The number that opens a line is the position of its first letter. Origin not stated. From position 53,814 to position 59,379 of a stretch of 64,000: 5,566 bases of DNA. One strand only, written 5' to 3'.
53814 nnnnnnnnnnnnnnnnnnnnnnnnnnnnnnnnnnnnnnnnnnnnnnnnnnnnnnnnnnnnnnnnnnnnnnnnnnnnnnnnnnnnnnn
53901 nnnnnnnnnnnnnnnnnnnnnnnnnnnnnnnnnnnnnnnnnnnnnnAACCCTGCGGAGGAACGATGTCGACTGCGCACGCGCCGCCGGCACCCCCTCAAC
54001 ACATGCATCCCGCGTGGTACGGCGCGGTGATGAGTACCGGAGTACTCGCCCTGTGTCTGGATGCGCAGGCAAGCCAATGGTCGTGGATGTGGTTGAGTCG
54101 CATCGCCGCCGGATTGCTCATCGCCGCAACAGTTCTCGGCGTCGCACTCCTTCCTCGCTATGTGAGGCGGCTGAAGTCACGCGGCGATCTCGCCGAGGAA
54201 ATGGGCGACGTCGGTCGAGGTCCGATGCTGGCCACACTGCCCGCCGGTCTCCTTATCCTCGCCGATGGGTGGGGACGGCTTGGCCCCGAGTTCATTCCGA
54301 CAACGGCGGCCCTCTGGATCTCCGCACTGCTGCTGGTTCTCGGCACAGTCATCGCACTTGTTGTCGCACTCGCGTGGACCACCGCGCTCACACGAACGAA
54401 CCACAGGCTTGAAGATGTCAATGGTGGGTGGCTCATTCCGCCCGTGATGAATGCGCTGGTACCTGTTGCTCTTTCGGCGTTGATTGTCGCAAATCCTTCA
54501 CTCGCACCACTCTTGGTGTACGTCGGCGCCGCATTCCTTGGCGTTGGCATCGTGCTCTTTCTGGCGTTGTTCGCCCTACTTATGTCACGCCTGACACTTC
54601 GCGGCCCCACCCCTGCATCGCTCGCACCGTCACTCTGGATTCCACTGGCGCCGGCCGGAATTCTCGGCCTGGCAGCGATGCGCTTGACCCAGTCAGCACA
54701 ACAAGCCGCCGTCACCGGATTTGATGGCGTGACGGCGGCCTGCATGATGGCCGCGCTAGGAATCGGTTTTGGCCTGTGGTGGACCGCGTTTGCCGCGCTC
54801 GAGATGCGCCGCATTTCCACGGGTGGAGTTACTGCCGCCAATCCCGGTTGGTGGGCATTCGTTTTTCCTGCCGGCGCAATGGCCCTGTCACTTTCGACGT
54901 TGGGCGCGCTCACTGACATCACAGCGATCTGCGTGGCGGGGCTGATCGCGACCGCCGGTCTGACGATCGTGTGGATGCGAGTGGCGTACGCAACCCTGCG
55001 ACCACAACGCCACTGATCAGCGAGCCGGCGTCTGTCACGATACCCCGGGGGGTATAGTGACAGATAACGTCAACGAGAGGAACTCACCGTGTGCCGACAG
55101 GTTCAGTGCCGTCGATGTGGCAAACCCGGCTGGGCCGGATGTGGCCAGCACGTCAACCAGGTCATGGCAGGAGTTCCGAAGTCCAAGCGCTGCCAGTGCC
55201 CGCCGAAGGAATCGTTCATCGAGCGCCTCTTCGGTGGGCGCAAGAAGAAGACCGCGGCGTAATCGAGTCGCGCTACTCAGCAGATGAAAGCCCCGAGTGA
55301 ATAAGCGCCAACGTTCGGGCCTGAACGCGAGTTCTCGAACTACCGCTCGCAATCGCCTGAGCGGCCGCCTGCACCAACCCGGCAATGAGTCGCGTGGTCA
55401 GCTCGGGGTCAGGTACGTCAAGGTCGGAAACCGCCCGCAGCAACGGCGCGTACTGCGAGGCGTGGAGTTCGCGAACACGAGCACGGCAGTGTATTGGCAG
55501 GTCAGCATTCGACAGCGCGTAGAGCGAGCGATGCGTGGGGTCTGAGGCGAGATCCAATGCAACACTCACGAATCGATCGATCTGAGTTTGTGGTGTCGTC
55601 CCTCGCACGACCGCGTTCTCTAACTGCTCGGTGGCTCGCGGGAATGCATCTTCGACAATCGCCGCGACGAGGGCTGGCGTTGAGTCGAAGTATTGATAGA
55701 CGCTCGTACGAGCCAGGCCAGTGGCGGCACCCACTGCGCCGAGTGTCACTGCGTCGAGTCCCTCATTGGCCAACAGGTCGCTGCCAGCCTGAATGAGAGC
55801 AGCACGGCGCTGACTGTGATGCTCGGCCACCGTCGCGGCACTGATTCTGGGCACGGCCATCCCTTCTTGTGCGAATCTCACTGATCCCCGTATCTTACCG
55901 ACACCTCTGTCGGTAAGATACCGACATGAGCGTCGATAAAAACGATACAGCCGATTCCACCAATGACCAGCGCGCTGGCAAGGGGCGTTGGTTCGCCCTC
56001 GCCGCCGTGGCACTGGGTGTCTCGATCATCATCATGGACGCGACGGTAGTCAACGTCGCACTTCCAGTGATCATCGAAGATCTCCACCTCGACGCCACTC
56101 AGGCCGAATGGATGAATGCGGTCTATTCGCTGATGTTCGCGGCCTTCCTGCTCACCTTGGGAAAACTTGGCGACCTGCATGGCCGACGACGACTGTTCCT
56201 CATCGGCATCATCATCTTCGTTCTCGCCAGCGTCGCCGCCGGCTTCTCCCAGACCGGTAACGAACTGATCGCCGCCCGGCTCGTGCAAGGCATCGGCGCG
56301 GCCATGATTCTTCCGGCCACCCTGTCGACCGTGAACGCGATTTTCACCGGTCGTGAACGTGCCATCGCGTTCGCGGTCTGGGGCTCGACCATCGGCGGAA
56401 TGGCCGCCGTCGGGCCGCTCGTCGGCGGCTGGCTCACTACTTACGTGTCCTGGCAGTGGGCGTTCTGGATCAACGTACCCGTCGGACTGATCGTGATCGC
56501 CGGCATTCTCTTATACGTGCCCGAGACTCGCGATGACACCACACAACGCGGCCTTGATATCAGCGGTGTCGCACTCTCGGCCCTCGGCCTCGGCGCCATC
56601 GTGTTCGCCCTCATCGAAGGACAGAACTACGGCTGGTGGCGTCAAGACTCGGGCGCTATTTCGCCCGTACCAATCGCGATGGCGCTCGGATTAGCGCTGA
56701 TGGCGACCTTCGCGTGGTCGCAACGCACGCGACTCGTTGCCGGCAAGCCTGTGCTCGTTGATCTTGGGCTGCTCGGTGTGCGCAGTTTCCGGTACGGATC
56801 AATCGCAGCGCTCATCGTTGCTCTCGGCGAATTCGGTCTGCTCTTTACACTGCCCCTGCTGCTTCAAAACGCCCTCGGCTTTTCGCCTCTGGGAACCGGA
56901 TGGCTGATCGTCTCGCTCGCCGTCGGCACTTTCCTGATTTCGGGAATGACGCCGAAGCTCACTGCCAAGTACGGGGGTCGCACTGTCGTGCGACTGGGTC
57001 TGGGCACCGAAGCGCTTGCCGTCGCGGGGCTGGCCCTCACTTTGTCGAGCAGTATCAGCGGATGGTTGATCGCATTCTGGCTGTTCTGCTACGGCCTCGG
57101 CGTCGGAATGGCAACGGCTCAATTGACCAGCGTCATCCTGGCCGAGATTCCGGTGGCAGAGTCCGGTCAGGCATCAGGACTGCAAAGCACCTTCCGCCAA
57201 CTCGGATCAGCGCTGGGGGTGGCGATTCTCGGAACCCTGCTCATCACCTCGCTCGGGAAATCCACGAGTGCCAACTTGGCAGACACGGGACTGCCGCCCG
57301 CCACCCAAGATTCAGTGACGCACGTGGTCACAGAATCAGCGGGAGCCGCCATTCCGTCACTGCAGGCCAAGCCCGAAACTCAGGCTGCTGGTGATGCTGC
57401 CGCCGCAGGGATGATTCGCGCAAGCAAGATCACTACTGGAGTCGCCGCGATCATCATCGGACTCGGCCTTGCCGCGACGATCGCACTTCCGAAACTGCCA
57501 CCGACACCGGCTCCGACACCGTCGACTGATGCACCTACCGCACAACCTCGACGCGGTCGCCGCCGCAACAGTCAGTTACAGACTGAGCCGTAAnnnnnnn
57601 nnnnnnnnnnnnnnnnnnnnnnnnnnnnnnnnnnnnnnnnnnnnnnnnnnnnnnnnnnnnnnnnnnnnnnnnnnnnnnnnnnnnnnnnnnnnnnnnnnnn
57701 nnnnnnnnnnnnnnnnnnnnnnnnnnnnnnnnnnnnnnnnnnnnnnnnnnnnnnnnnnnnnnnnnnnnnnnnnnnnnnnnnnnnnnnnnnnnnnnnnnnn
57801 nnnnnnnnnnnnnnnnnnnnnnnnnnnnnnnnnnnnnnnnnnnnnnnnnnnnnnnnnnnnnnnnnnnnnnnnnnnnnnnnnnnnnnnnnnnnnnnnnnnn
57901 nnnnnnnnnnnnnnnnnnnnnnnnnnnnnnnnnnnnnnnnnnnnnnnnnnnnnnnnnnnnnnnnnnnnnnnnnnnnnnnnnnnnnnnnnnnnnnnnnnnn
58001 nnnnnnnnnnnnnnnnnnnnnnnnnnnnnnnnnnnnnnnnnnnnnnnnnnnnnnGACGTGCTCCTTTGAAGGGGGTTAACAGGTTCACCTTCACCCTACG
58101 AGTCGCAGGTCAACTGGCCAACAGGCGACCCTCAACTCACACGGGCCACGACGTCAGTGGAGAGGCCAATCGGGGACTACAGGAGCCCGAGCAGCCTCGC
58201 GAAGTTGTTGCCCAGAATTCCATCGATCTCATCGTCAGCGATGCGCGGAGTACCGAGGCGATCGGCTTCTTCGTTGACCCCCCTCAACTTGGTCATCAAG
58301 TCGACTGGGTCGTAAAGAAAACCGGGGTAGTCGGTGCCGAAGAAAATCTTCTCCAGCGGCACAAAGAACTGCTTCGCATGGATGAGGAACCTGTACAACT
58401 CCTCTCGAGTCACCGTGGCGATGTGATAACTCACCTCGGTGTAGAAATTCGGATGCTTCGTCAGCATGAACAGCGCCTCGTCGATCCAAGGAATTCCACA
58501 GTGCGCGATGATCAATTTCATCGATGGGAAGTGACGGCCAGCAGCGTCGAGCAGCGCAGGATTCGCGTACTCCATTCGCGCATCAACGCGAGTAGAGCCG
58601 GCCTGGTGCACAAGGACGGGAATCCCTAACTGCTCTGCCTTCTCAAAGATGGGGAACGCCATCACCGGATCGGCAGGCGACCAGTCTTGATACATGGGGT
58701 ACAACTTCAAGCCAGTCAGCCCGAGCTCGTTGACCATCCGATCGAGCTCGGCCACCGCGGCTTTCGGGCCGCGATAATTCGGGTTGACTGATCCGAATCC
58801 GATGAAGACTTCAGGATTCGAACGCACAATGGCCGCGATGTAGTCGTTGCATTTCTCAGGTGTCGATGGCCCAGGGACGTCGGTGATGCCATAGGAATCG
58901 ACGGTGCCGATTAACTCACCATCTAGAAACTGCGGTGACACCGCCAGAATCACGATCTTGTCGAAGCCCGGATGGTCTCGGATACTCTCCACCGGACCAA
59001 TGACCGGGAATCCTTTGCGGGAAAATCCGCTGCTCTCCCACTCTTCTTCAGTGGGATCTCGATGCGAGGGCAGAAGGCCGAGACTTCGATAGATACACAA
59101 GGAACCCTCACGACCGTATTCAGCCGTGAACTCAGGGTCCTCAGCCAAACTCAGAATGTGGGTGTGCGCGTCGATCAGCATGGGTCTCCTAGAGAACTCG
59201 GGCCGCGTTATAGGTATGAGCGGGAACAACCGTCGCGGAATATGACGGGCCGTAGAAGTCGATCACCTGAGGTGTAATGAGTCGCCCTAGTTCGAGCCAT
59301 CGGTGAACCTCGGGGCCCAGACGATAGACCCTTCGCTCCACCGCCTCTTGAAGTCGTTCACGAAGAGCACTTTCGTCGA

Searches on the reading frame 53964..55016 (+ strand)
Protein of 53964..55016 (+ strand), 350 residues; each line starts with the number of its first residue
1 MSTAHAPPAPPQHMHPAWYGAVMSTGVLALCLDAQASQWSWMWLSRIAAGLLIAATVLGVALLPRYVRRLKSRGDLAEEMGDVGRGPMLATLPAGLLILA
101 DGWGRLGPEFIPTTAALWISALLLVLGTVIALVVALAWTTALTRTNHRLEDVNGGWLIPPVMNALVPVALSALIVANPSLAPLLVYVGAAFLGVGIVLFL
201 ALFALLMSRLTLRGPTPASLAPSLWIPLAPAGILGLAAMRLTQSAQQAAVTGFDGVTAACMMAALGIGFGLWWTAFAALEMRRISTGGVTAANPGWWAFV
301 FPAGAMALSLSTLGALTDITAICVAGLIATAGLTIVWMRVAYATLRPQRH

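Call 18: search_protein_families(library=pfam, proteins=[window:53964-55016:+], max_evalue=0.001)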
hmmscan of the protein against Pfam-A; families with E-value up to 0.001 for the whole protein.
window:53964-55016:+ (350 aa): 1 family
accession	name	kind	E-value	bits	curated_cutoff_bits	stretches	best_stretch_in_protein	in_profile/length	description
PF03595.22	SLAC1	-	2.1e-49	168.9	27.9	1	13-345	1-331/331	Voltage-dependent anion channel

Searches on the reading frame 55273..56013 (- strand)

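Call 18: search_protein_families(library=pfam, proteins=[window:55273-56013:-], max_evalue=0.001)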
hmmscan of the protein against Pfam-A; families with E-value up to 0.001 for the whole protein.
window:55273-56013:- (246 aa): 1 family
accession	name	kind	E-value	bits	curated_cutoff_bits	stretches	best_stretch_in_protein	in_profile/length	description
PF00440.29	TetR_N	-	3.1e-08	33.7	24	1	73-119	1-47/47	Bacterial regulatory proteins, tetR family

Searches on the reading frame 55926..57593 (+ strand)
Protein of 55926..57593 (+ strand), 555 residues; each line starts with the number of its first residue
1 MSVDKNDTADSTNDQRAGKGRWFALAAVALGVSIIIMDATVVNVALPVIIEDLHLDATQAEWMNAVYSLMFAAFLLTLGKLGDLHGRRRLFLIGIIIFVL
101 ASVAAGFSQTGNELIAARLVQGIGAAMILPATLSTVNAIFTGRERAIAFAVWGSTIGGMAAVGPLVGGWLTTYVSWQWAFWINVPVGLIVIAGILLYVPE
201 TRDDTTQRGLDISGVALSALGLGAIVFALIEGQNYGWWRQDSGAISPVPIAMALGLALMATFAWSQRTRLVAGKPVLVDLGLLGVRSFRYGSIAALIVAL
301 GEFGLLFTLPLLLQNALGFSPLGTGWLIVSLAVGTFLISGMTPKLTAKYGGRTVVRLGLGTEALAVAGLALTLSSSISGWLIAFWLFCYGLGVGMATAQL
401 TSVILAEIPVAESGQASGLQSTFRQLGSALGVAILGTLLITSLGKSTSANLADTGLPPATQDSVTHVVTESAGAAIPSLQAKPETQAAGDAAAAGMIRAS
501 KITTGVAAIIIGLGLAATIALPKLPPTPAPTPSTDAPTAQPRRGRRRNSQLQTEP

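Call 18: search_protein_families(library=pfam, proteins=[window:55926-57593:+], max_evalue=0.001)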
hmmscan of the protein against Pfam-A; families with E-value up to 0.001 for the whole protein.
window:55926-57593:+ (555 aa): 4 families
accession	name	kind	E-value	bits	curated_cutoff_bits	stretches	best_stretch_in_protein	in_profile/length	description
PF07690.21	MFS_1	-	3.5e-54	184.4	33.4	1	29-431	2-346/347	Major Facilitator Superfamily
PF00083.30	Sugar_tr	-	7.1e-08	32.2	22.3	1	57-201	45-194/452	Sugar (and other) transporter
PF06609.19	TRI12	-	1.1e-06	27.9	23.2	1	25-198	46-218/599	Fungal trichothecene efflux pump (TRI12)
PF05977.19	MFS_3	-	2.8e-05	23.2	27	1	44-204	31-196/524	Transmembrane secretion effector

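Call 43: find_encoding_contigs(protein=window:55926-57593:+, flank=10000, max_places=4)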
Protein window:55926-57593:+ (555 aa): 1 contig read that carries it; 1 place shown.
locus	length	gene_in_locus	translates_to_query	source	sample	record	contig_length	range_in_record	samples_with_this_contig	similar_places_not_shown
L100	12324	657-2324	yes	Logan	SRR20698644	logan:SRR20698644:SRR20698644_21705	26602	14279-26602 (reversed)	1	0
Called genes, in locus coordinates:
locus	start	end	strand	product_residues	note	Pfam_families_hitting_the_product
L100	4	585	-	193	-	PF00440:TetR_N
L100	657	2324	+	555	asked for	PF00083:Sugar_tr, PF06609:TRI12 (weak), PF07690:MFS_1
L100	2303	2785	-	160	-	-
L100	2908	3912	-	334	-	PF04909:Amidohydro_2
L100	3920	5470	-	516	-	PF01979:Amidohydro_1, PF07969:Amidohydro_3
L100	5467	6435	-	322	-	PF26233:NicX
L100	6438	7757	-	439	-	PF01979:Amidohydro_1, PF07969:Amidohydro_3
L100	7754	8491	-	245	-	PF00392:GntR, PF07729:FCD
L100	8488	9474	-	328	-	PF00296:Bac_luciferase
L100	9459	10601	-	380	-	PF04389:Peptidase_M28 (weak), PF01546:Peptidase_M20, PF07687:M20_dimer (weak)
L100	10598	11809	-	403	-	PF02515:CoA_transf_3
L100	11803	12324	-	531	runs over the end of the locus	PF01642:MM_CoA_mutase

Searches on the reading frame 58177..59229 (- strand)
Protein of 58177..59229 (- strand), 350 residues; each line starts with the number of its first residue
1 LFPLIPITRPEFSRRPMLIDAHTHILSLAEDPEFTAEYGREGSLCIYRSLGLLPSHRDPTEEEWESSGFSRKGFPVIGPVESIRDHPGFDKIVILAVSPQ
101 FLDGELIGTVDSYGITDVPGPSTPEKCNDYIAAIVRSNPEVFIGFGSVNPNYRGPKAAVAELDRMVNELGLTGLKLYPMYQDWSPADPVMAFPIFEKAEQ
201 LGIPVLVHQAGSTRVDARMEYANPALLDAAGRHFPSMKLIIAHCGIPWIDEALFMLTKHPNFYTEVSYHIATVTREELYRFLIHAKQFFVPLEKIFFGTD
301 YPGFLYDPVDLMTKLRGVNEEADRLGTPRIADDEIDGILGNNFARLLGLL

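Call 18: search_protein_families(library=pfam, proteins=[window:58177-59229:-], max_evalue=0.001)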
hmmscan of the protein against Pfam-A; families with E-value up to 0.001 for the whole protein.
window:58177-59229:- (350 aa): 1 family
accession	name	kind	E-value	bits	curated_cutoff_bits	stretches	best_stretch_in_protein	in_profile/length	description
PF04909.20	Amidohydro_2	-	1.9e-32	113.6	26.4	1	126-349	64-289/289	Amidohydrolase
